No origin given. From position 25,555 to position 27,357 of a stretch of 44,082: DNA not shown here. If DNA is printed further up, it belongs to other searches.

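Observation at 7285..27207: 20-kb single-strand polysaccharide-utilisation-like locus combining cohesin/dockerin, two giant repeat proteins, an ABC importer and three compartment-specific paralogs of an unassigned GH-like domain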

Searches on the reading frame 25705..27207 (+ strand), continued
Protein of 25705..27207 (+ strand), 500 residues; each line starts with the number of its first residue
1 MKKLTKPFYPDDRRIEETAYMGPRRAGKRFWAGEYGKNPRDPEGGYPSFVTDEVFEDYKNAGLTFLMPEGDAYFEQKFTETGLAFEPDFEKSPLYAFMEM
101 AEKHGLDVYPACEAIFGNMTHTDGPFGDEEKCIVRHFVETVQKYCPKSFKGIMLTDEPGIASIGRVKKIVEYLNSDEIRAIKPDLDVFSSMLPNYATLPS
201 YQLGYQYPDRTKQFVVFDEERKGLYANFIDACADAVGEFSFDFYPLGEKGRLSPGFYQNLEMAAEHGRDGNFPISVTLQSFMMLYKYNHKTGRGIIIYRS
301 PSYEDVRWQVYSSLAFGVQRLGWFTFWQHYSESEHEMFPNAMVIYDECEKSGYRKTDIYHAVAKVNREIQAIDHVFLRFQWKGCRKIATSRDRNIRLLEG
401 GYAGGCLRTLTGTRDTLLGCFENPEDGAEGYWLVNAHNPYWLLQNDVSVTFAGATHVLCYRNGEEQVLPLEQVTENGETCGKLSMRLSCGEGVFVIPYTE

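Call 63: search_protein_families(library=pfam, proteins=[L001:11628-14396:+, L003:11689-13182:+, L004:11511-12713:+, L004:12715-15018:+, L007:11466-12746:+, L007:16312-17538:+, L016:7823-8965:+, L015:5706-6659:+, L012:7874-9355:+, L005:16001-18112:+], max_evalue=0.001)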
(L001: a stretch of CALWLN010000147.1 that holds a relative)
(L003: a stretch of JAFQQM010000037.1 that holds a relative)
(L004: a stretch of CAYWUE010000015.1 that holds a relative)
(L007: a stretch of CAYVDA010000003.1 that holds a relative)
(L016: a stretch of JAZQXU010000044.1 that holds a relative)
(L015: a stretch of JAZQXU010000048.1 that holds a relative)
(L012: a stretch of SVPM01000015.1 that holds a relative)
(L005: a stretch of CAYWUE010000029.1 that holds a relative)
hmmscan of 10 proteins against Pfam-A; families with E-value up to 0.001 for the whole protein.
L001:11628-14396:+ (922 aa): 3 families
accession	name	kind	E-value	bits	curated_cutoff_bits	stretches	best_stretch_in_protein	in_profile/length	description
PF17132.9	Glyco_hydro_106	-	1.3e-10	40.9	29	1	124-384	269-540/743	alpha-L-rhamnosidase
PF02837.24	Glyco_hydro_2_N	-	0.00025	21.5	28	0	798-869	62-134/169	Glycosyl hydrolases family 2, sugar binding domain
PF22369.2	GLMA_2nd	-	0.00096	19.3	27.7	0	453-520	49-115/138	GLMA-like, second domain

L003:11689-13182:+ (497 aa): 2 families
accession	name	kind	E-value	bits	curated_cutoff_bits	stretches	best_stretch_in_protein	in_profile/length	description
PF00370.27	FGGY_N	-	2.3e-81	273.5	28.8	1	4-248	1-245/245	FGGY family of carbohydrate kinases, N-terminal domain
PF02782.22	FGGY_C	-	1e-44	153.2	27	1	258-446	2-197/198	FGGY family of carbohydrate kinases, C-terminal domain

L004:11511-12713:+ (400 aa): 5 families
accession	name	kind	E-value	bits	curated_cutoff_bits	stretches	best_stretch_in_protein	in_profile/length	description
PF13350.11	Y_phosphatase3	-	2.2e-30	106.8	22.2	1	174-397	2-240/240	Tyrosine phosphatase family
PF03162.18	Y_phosphatase2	-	3.9e-07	30.3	27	1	283-321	77-115/165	Tyrosine phosphatase family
PF16656.11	Pur_ac_phosph_N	-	2.8e-06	28.2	30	1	108-166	26-93/93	Purple acid Phosphatase, N-terminal domain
PF00102.32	Y_phosphatase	-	0.00029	21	20.9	0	285-322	157-194/234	Protein-tyrosine phosphatase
PF22785.1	Tc-R-P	-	0.00089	20.2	27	0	291-315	74-97/106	Polymorphic toxin system, DSP-PTPase phosphatase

L004:12715-15018:+ (767 aa): 1 family
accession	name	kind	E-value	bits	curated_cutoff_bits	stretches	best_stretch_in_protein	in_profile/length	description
PF00041.27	fn3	-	1.6e-05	25.5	25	1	684-759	11-81/84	Fibronectin type III domain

L007:11466-12746:+ (426 aa): 4 families
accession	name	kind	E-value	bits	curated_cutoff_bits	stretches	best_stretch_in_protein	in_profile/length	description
PF01408.29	GFO_IDH_MocA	-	5.1e-18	66.4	24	1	10-131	3-119/120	Oxidoreductase family, NAD-binding Rossmann fold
PF22725.1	GFO_IDH_MocA_C3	-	3.3e-12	46.9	27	1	140-215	1-73/124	GFO/IDH/MocA C-terminal domain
PF02894.22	GFO_IDH_MocA_C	-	9.9e-11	42.3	22.9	1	144-343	1-129/218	Oxidoreductase family, C-terminal alpha/beta domain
PF22685.1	Gal80p_C-like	-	0.0008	20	29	0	138-212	1-76/152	Gal80p, C-terminal domain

L007:16312-17538:+ (408 aa): 2 families
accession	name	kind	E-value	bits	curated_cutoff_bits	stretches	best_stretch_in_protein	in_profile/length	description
PF01120.23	Alpha_L_fucos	-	4e-60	204.5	25.2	1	7-303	27-344/345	Alpha-L-fucosidase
PF14871.12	GHL6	-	1.9e-05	25.3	35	1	58-135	2-75/132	Hypothetical glycosyl hydrolase 6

L016:7823-8965:+ (380 aa): 2 families
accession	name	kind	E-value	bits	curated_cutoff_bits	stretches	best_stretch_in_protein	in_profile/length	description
PF01841.26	Transglut_core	-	1.1e-08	35.8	23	1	146-238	9-107/108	Transglutaminase-like superfamily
PF04473.18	DUF553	-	1.9e-05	24.6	20.5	1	130-239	11-113/140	Transglutaminase-like domain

L015:5706-6659:+ (317 aa): 5 families
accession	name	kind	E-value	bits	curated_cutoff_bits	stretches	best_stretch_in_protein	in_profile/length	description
PF06325.19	PrmA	-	6.5e-80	269.2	22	1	2-316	1-295/296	Ribosomal protein L11 methyltransferase (PrmA)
PF13847.12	Methyltransf_31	-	1.6e-08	34.8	27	1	172-281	3-112/145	Methyltransferase domain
PF05175.20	MTS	-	2.5e-08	34.2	23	1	153-253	14-105/170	Methyltransferase small domain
PF08242.18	Methyltransf_12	-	3.5e-06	28.1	30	1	177-259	1-78/98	Methyltransferase domain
PF13649.12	Methyltransf_25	-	1.9e-05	25.7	27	1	176-274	1-97/97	Methyltransferase domain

L012:7874-9355:+ (493 aa): 0 families

L005:16001-18112:+ (703 aa): 1 family
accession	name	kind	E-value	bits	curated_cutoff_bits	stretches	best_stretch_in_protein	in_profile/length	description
PF02065.24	Melibiase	-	5.5e-39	134.6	27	1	270-606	7-344/347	Melibiase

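Call 71: search_protein_families(library=pfam, proteins=[L061:5101-7263:+, L061:7316-8176:+, L061:8828-9673:+, L061:10912-11745:+, L061:11779-12738:+, L061:12755-13741:+, L061:13763-14749:+, L067:8892-9818:+, L067:12091-13167:+, L067:6494-7654:+], max_evalue=0.001)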
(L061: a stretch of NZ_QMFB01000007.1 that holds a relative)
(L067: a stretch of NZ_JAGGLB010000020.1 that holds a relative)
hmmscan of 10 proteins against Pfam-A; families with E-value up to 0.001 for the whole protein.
L061:5101-7263:+ (720 aa): 1 family
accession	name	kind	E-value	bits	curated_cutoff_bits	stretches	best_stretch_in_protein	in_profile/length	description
PF07494.17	Reg_prop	-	7.1e-14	50.6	20.4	1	279-301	2-24/24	Two component regulator propeller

L061:7316-8176:+ (286 aa): 1 family
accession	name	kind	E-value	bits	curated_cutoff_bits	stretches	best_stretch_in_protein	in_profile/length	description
PF05721.19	PhyH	-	6.8e-15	56.4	22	1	13-224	1-212/213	Phytanoyl-CoA dioxygenase (PhyH)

L061:8828-9673:+ (281 aa): 1 family
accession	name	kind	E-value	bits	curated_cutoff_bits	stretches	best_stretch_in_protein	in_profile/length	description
PF01261.30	AP_endonuc_2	-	1.2e-36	127.1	31.1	1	30-278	1-248/249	Xylose isomerase-like TIM barrel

L061:10912-11745:+ (277 aa): 1 family
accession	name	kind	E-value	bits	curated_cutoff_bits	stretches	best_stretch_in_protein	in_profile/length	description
PF01261.30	AP_endonuc_2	-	2.5e-48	165.4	31.1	1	21-265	2-243/249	Xylose isomerase-like TIM barrel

L061:11779-12738:+ (319 aa): 5 families
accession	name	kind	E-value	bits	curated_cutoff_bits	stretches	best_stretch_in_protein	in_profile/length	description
PF01408.29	GFO_IDH_MocA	-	5.9e-26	91.9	24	1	3-120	1-119/120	Oxidoreductase family, NAD-binding Rossmann fold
PF22725.1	GFO_IDH_MocA_C3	-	6e-12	46.1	27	1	145-242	20-119/124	GFO/IDH/MocA C-terminal domain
PF08635.15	ox_reductase_C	-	4.1e-09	36.7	22.5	1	124-198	1-79/142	Putative oxidoreductase C terminal domain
PF02894.22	GFO_IDH_MocA_C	-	7.3e-07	29.6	22.9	1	152-225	22-100/218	Oxidoreductase family, C-terminal alpha/beta domain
PF03807.23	F420_oxidored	-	9.6e-05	23.4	21.6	1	4-77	1-73/94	NADP oxidoreductase coenzyme F420-dependent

L061:12755-13741:+ (328 aa): 1 family
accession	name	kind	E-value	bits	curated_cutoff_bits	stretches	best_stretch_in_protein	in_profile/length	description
PF00149.33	Metallophos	-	4.1e-12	47.4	21.5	1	23-253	2-190/191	Calcineurin-like phosphoesterase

L061:13763-14749:+ (328 aa): 1 family
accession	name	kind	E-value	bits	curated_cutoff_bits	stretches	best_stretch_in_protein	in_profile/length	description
PF00149.33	Metallophos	-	1.9e-11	45.2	21.5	1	16-198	2-159/191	Calcineurin-like phosphoesterase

L067:8892-9818:+ (308 aa): 2 families
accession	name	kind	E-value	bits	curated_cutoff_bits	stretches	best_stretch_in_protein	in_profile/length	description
PF05721.19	PhyH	-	4e-14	53.9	22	1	35-246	1-212/213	Phytanoyl-CoA dioxygenase (PhyH)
PF07350.19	Gig2-like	-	2.4e-05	23.7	27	0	29-117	65-141/408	Gig2-like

L067:12091-13167:+ (358 aa): 4 families
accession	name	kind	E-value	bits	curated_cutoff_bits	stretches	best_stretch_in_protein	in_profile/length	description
PF01408.29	GFO_IDH_MocA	-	6.9e-29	101.4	24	1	9-127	1-118/120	Oxidoreductase family, NAD-binding Rossmann fold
PF22725.1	GFO_IDH_MocA_C3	-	1e-22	80.9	27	1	139-280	3-123/124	GFO/IDH/MocA C-terminal domain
PF02894.22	GFO_IDH_MocA_C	-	3.3e-20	73.3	22.9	1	144-357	4-218/218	Oxidoreductase family, C-terminal alpha/beta domain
PF03447.22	NAD_binding_3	-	6.4e-05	24.1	24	1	32-125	20-113/116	Homoserine dehydrogenase, NAD binding domain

L067:6494-7654:+ (386 aa): 1 family
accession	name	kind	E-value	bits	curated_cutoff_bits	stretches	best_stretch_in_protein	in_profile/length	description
PF00291.31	PALP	-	3.4e-45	155.1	35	1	56-371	6-295/295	Pyridoxal-phosphate dependent enzyme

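Call 81: search_protein_representatives(alignment_id=A1)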
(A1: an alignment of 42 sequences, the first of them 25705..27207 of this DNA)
Query: 42 sequences, 531 profile positions. Proteins with E-value up to 0.001 (for the whole library): 5049; up to 1e-10: 3307; up to 1e-30: 913. The best 150 are listed.
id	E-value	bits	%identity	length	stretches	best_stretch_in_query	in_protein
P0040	4.5e-226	768.2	-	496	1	43-527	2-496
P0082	9.0e-173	592.3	-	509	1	6-528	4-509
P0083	8.0e-151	519.9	-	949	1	9-529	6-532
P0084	4.6e-145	500.9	-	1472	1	33-527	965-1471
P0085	8.4e-136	470.3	-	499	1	8-527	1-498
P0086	1.7e-133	462.7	-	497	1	39-529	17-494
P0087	5.1e-131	454.5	-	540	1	8-528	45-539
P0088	4.3e-120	418.5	-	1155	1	55-525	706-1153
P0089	6.5e-116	404.7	-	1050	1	87-525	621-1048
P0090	3.6e-113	395.6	-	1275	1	32-527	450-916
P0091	1.4e-112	393.7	-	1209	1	55-528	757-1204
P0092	1.6e-112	393.5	-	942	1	46-527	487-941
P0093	2.6e-110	386.2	-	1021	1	41-528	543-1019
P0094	1.3e-107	377.3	-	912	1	44-527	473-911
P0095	3.4e-105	369.3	-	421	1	62-527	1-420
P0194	3.4e-60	220.8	-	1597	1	37-529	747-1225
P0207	5.2e-59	216.9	-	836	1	90-527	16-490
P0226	2.2e-57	211.5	-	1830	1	85-529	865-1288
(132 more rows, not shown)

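Call 83: search_protein_families(library=pfam, alignment_id=A7, max_evalue=0.0001)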
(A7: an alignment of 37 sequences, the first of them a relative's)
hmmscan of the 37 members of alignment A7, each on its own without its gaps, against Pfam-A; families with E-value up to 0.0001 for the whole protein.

A. member 1, P0083 (949 aa): 0 families

B. families by the number of members that match (of 37 scanned): 12 families
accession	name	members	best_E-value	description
PF00404.24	Dockerin_1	14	3e-12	Dockerin type I domain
PF00149.33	Metallophos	2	9e-12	Calcineurin-like phosphoesterase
PF13350.11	Y_phosphatase3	1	1.5e-30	Tyrosine phosphatase family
PF17996.7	CE2_N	1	4.8e-17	Carbohydrate esterase 2 N-terminal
PF09479.16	Flg_new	1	2.6e-08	Listeria-Bacteroides repeat domain (List_Bact_rpt)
PF19789.6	DUF6273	1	3e-08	Domain of unknown function (DUF6273)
PF13472.12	Lipase_GDSL_2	1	3.3e-07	GDSL-like Lipase/Acylhydrolase family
PF07686.23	V-set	1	4.7e-07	Immunoglobulin V-set domain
PF00041.27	fn3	1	5.6e-06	Fibronectin type III domain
PF00657.28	Lipase_GDSL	1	6.3e-06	GDSL-like Lipase/Acylhydrolase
PF14488.12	DUF4434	1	3.5e-05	Domain of unknown function (DUF4434)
PF25059.1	FN3_DSCAM-DSCAML_C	1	9.3e-05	DSCAM/DSCAML C-terminal Fn3-like domain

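Call 87: list_cluster_members(proteins=[L053:9917-11131:+, L061:9701-10900:+, L067:9914-11119:+, L053:11165-13927:+, P0040, P0046, P0032, P0076])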
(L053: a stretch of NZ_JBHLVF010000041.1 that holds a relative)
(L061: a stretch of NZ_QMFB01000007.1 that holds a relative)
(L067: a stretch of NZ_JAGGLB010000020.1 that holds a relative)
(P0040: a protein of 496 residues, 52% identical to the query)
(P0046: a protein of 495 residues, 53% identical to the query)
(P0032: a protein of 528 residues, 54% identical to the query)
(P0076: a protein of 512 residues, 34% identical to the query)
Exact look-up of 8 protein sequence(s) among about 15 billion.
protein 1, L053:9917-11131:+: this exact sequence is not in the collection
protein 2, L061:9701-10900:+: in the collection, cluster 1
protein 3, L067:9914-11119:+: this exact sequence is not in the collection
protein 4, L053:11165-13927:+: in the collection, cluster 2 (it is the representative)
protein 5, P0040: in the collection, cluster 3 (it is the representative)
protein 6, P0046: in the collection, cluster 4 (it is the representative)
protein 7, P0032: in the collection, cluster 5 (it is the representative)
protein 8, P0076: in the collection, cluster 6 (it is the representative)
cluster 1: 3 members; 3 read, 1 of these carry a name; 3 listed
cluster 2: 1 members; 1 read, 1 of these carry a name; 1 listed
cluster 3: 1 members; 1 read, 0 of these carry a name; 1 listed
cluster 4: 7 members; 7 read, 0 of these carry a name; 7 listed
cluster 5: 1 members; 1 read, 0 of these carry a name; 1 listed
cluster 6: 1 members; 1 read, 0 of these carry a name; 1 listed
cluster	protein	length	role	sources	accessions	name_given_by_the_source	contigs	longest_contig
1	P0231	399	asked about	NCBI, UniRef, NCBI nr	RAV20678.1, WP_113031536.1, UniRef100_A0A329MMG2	beta-galactosidase [Paenibacillus contaminans] | Glycoside hydrolase family 42 N-terminal domain-containing protein n=1 Tax=Paenibacillus ...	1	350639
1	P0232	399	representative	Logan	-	-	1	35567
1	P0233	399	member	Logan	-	-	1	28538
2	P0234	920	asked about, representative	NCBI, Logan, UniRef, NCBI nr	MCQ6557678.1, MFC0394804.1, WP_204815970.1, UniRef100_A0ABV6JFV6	cohesin domain-containing protein [Paenibacillus mendelii] | Cohesin domain-containing protein n=1 Tax=Paenibacillus mendelii TaxID=206163 ...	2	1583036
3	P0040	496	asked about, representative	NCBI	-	-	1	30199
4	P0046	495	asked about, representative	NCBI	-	-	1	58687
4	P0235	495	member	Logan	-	-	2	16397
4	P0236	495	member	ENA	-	-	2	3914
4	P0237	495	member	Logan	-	-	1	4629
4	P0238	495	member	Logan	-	-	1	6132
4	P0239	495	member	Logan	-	-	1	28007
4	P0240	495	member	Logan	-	-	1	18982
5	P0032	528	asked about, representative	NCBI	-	-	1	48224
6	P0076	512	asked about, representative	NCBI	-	-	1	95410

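Call 90: search_solved_structures(query=L038:11436-12629:+, max_evalue=0.01)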
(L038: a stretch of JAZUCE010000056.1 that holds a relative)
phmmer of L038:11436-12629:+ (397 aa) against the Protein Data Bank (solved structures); distinct sequences matched with E-value up to 0.01: 0.

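Call 91: search_solved_structures(query=L007:11466-12746:+, max_evalue=0.001)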
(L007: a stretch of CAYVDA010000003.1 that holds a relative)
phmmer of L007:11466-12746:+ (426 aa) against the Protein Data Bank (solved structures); distinct sequences matched with E-value up to 0.001: 65 (the best 60 are shown).
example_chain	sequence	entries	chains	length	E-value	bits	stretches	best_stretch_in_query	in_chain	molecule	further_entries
8qc2_A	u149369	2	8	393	1.2e-11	47.3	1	34-220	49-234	Gfo/Idh/MocA family oxidoreductase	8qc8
1zh8_A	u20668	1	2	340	3.1e-11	46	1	9-180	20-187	oxidoreductase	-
4mkx_A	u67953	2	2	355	4.1e-10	42.3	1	10-281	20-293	Inositol dehydrogenase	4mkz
4n54_A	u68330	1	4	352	4.7e-10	42.1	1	11-281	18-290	Inositol dehydrogenase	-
3e18_A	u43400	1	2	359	5.2e-10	41.9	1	60-212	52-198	oxidoreductase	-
3db2_A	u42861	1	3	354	1.8e-09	40.1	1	10-235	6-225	putative NADPH-dependent oxidoreductase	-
3dty_A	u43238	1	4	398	4.4e-09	38.9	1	11-160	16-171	Oxidoreductase, Gfo/Idh/MocA family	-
4mie_A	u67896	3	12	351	2.3e-08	36.5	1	7-202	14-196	Inositol 2-dehydrogenase/D-chiro-inositol 3-dehydrogenase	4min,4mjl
3q2k_A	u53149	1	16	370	3.3e-08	36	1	11-205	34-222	oxidoreductase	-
4mio_A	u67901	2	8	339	3.8e-08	35.8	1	10-202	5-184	Inositol 2-dehydrogenase/D-chiro-inositol 3-dehydrogenase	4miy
3ip3_A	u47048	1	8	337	5.3e-08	35.3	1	16-212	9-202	Oxidoreductase, putative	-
8w9s_A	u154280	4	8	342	5.4e-08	35.3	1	64-155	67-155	NADH-dependent dihydrogenase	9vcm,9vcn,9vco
3evn_A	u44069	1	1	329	5.9e-08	35.1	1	60-161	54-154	Oxidoreductase, Gfo/Idh/MocA family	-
6jw6_A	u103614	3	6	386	6e-08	35.1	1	29-149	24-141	Dehydrogenase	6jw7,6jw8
1evj_A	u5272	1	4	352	9.3e-08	34.5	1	38-157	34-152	GLUCOSE-FRUCTOSE OXIDOREDUCTASE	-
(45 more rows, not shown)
